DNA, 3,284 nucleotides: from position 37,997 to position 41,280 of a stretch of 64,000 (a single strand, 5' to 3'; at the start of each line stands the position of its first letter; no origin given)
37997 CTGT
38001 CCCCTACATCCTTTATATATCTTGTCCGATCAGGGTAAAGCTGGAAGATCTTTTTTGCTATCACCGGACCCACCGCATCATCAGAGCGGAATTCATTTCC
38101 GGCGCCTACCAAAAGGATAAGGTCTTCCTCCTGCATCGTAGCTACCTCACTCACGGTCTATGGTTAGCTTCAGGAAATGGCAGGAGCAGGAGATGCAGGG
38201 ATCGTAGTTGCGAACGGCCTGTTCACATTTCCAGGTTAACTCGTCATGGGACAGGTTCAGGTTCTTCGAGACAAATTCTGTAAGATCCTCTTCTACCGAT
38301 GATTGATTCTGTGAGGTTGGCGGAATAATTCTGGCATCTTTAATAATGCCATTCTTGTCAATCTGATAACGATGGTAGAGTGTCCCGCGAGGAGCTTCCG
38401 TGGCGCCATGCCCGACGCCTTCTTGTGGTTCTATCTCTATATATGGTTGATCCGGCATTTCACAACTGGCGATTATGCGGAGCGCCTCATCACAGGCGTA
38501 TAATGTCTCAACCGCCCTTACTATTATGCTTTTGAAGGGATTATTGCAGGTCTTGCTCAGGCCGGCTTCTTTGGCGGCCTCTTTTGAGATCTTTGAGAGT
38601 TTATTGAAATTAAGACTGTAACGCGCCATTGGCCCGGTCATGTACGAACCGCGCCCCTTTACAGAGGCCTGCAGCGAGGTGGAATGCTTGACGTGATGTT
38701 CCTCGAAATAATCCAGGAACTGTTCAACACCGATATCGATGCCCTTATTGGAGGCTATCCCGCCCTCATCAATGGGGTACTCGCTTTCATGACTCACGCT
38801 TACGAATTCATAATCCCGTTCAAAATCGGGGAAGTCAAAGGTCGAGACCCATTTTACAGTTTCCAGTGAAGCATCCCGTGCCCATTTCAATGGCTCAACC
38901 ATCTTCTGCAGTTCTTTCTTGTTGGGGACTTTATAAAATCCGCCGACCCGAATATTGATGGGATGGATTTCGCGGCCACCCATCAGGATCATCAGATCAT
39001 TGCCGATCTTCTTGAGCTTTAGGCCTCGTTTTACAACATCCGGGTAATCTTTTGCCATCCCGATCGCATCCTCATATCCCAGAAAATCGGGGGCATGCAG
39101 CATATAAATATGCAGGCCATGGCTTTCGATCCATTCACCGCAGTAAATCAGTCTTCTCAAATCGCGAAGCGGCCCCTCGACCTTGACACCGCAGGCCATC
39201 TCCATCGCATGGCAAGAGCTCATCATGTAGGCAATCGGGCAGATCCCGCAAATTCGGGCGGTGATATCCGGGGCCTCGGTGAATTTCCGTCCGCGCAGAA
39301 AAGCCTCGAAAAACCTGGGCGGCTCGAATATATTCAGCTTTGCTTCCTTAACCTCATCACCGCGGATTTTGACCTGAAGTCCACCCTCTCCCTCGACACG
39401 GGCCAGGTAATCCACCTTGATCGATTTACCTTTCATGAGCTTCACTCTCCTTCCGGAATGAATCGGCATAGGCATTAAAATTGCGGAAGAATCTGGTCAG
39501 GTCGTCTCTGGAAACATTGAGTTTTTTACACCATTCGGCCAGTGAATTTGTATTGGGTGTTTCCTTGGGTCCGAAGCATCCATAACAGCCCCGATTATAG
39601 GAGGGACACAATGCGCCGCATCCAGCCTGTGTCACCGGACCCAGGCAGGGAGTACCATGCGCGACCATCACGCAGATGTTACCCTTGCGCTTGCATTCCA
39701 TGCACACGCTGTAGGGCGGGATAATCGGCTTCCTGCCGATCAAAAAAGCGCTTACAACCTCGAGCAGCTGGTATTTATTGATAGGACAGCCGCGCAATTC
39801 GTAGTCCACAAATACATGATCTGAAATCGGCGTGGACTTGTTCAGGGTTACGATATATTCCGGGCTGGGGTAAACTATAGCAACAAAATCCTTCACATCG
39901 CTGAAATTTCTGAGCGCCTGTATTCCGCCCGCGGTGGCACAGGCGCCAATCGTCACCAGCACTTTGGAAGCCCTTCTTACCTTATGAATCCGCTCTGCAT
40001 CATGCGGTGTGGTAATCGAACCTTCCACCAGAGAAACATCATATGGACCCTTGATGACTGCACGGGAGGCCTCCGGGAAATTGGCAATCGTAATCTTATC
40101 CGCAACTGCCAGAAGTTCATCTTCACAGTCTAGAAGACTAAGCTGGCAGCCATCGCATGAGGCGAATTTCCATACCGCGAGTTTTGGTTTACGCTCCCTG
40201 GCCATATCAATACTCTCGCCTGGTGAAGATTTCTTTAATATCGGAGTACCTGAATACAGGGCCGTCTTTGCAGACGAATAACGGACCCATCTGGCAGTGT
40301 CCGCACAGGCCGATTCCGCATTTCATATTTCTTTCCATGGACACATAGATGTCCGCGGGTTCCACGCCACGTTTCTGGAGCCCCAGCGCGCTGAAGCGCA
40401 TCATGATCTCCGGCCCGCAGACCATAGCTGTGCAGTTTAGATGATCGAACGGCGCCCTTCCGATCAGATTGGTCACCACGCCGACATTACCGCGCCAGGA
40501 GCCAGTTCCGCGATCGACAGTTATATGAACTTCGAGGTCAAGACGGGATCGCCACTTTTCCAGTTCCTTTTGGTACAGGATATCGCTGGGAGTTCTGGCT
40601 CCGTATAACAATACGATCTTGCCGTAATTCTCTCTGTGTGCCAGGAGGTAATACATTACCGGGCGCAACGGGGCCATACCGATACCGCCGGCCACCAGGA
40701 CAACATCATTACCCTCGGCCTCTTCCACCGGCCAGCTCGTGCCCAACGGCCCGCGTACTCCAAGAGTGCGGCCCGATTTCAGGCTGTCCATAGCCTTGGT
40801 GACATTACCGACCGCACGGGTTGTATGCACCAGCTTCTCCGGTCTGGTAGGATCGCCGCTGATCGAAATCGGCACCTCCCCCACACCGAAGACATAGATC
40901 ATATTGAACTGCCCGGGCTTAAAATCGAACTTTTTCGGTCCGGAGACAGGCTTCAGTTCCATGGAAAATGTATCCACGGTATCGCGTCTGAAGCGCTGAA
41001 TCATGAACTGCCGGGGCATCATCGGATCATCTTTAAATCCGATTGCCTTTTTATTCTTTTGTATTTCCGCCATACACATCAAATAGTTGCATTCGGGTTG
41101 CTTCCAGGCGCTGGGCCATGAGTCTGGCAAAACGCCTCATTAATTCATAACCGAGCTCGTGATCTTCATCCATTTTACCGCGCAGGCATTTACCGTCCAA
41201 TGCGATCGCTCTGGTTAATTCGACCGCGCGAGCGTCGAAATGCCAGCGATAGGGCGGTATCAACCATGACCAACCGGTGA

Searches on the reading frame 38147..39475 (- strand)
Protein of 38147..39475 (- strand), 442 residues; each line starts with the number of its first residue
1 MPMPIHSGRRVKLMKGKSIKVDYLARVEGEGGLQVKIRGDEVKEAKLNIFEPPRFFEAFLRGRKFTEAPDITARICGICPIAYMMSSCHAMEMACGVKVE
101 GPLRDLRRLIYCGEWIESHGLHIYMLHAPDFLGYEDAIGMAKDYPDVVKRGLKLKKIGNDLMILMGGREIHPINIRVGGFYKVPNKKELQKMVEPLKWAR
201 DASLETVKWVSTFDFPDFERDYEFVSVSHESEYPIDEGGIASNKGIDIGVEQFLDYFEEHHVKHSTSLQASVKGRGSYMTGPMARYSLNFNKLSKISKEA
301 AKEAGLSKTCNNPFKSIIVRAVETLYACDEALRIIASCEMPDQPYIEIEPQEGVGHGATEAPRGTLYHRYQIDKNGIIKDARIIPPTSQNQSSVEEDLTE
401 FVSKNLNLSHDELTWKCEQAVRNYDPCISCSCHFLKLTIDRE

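Call 9: search_protein_families(library=pfam, proteins=[window:38147-39475:-], max_evalue=0.01)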
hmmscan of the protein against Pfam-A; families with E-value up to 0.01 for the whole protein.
window:38147-39475:- (442 aa): 1 family
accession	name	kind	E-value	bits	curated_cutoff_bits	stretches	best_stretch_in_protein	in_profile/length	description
PF00374.24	NiFeSe_Hases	-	6.2e-27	95.1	25.8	2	54-137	1-84/508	Nickel-dependent hydrogenase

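Call 56: search_protein_families(library=ncbifam, proteins=[window:38147-39475:-], max_evalue=0.00001)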
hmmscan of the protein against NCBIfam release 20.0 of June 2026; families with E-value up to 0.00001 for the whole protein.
window:38147-39475:- (442 aa): 8 families
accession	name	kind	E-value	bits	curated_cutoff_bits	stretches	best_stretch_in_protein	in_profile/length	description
NF040828.1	sulfhyd_ShyA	equivalog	1.9e-82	277.4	700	1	19-437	3-415/415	NAD(P)-dependent hydrogenase/sulfhydrogenase 2 subunit alpha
NF040832.1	sulfhyd_HydA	equivalog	2e-78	264.4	880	1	19-437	5-426/426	NADPH-dependent hydrogenase/sulfhydrogenase 1 subunit alpha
NF041785.2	VhuA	equivalog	3.8e-44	150.9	800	2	19-194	4-186/418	F420-non-reducing hydrogenase Vhu subunit A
TIGR03295.1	frhA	equivalog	5.5e-40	137.6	392.5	1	17-436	3-398/412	coenzyme F420 hydrogenase subunit alpha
NF033181.1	NiFeSe_hydrog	equivalog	7e-38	130.8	600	2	18-136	3-120/507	nickel-dependent hydrogenase large subunit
NF045518.1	H2_NiFeSe_large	exception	1.1e-35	123.4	780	2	18-197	3-196/485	NiFeSe hydrogenase large subunit HysA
NF007550.0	PRK10170.1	equivalog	3.7e-16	58.7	1101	1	16-138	16-138/597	Ni/Fe-hydrogenase large subunit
NF007778.0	PRK10467.1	equivalog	5.6e-14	51.3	969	1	17-135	3-120/567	hydrogenase 2 large subunit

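Call 57: search_solved_structures(query=window:38147-39475:-, max_evalue=0.00001)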
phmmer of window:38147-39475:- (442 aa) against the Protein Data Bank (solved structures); distinct sequences matched with E-value up to 0.00001: 68 (the best 60 are shown).
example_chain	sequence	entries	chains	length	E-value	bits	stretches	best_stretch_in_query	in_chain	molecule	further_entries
9nez_D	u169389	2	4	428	1.2e-73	251.7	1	19-437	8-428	Sulfhydrogenase 1 subunit alpha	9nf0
9e15_B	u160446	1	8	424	1.2e-72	248.5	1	19-433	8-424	Sulfhydrogenase 1 subunit alpha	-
9e1j_B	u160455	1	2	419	1.4e-72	248.2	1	19-433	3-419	Sulfhydrogenase 1 subunit alpha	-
5yxy_A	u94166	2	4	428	1.2e-69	238.6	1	19-436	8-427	Cytosolic NiFe-hydrogenase, alpha subunit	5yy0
5odc_F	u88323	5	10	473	3.5e-48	167.8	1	19-435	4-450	Methyl-viologen reducing hydrogenase subunit A | Methyl-viologen reducing hydrogenase, subunit A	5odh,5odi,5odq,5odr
7t2r_D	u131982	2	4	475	9.6e-47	163.1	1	19-435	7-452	NiFe hydrogenase large subunit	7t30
9sfi_g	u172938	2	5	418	1.1e-40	143.1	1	19-398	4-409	Coenzyme F420-reducing hydrogenase, alpha subunit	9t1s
9sw2_F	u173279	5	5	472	6e-40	140.7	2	21-191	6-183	F420-non-reducing hydrogenase subunit A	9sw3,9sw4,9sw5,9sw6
5xf9_D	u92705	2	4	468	1e-38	136.6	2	17-193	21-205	NAD-reducing hydrogenase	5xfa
5jsu_B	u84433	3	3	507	4.3e-27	98.3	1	18-202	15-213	Periplasmic [NiFeSe] hydrogenase, large subunit, selenocysteine-containing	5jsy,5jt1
9r51_A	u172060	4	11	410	4.7e-26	94.9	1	16-435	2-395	F420-reducing [NiFe]-hydrogenase from Methanothermococcus thermolithotrophicus subunit alp | F420-reducing [NiFe]-hydrogenase from Methanothermococcus thermolit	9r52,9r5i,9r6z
6qgt_A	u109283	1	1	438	6.7e-26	94.4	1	17-197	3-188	F420-reducing hydrogenase, subunit alpha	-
6qgr_A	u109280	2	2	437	7.5e-26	94.2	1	18-197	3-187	Coenzyme F420 hydrogenase subunit alpha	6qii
5jsh_B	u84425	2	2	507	1.4e-25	93.4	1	18-202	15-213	Periplasmic [NiFeSe] hydrogenase, large subunit, selenocysteine-containing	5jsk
6ruc_B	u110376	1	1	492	2.9e-25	92.3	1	18-202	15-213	Periplasmic [NiFeSe] hydrogenase, large subunit, selenocysteine-containing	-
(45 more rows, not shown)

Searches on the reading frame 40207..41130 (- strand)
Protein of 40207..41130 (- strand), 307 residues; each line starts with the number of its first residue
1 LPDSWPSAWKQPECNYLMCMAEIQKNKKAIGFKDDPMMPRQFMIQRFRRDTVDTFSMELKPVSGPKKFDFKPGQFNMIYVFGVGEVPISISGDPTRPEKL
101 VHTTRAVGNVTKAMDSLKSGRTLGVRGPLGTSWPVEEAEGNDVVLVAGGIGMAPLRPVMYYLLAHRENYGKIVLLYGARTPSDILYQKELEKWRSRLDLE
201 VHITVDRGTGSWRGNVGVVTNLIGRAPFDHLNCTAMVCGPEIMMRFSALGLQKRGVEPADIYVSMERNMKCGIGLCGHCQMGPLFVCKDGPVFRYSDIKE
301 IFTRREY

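Call 9: search_protein_families(library=pfam, proteins=[window:40207-41130:-], max_evalue=0.01)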
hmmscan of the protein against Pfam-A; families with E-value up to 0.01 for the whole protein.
window:40207-41130:- (307 aa): 2 families
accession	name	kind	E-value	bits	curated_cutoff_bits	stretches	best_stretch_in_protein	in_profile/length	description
PF00175.26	NAD_binding_1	-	1e-17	65.2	22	1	145-247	1-107/109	Oxidoreductase NAD-binding domain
PF10418.14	DHODB_Fe-S_bind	-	8.8e-11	41.8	23.9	1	266-298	1-40/41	Iron-sulfur cluster binding domain of dihydroorotate dehydrogenase B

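Call 56: search_protein_families(library=ncbifam, proteins=[window:40207-41130:-], max_evalue=0.00001)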
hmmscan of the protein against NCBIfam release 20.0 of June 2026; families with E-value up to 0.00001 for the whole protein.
window:40207-41130:- (307 aa): 26 families (the best 25 are shown)
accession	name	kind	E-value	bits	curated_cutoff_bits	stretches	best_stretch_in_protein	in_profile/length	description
NF006220.0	PRK08345.1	subfamily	5.1e-67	226.2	395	1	63-298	36-287/294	cytochrome-c3 hydrogenase subunit gamma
TIGR02911.1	sulfite_red_B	equivalog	3.9e-56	190.1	288.6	1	67-300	28-258/261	anaerobic sulfite reductase subunit AsrB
NF040830.1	sulfhyd_ShyC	equivalog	9.4e-56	189.1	600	1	66-298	35-281/288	NAD(P)-dependent hydrogenase/sulfhydrogenase 2 subunit gamma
NF040835.1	sulfhyd_HydG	equivalog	1.2e-54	185.6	650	1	66-298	46-284/292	NADPH-dependent hydrogenase/sulfhydrogenase 1 subunit gamma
NF000796.0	PRK00054.1-1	equivalog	4.2e-51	173.6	224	1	65-300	24-237/254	dihydroorotate dehydrogenase electron transfer subunit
NF000798.0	PRK00054.1-3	equivalog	2.8e-30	105.7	219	1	55-298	21-242/244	dihydroorotate dehydrogenase electron transfer subunit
NF000799.0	PRK00054.1-4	equivalog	2.9e-24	85.5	314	1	71-297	34-255/258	dihydroorotate dehydrogenase electron transfer subunit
NF004862.0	PRK06222.1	subfamily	3.1e-24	86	220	1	70-295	28-245/281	sulfide/dihydroorotate dehydrogenase-like FAD/NAD-binding protein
NF009414.0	PRK12778.1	equivalog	1.7e-23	82.8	1103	1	70-304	28-256/752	bifunctional dihydroorotate dehydrogenase B NAD binding subunit/NADPH-dependent glutamate synthase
NF058606.1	GlBtMonoRdsGbcB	equivalog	1.8e-19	69.9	500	1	62-255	35-236/362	glycine betaine monooxygenase reductase subunit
NF000797.0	PRK00054.1-2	equivalog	1e-18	67.6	270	1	69-296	41-263/267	dihydroorotate dehydrogenase electron transfer subunit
NF005963.0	PRK08051.1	equivalog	1e-16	61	230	1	65-262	26-226/233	NAD(P)H-flavin reductase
NF040810.1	BenC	equivalog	1.8e-16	60.3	430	1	44-263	109-327/333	benzoate 1,2-dioxygenase electron transfer component BenC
NF045803.1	MethMoxFADbindMmoC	equivalog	9.2e-16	57.5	500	1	60-263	129-337/343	aromatic/alkene monooxygenase hydroxylase FAD-binding subunit MmoC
TIGR01941.1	nqrF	equivalog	2.8e-13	49.6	295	1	103-261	235-398/405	NADH:ubiquinone reductase (Na(+)-transporting) subunit F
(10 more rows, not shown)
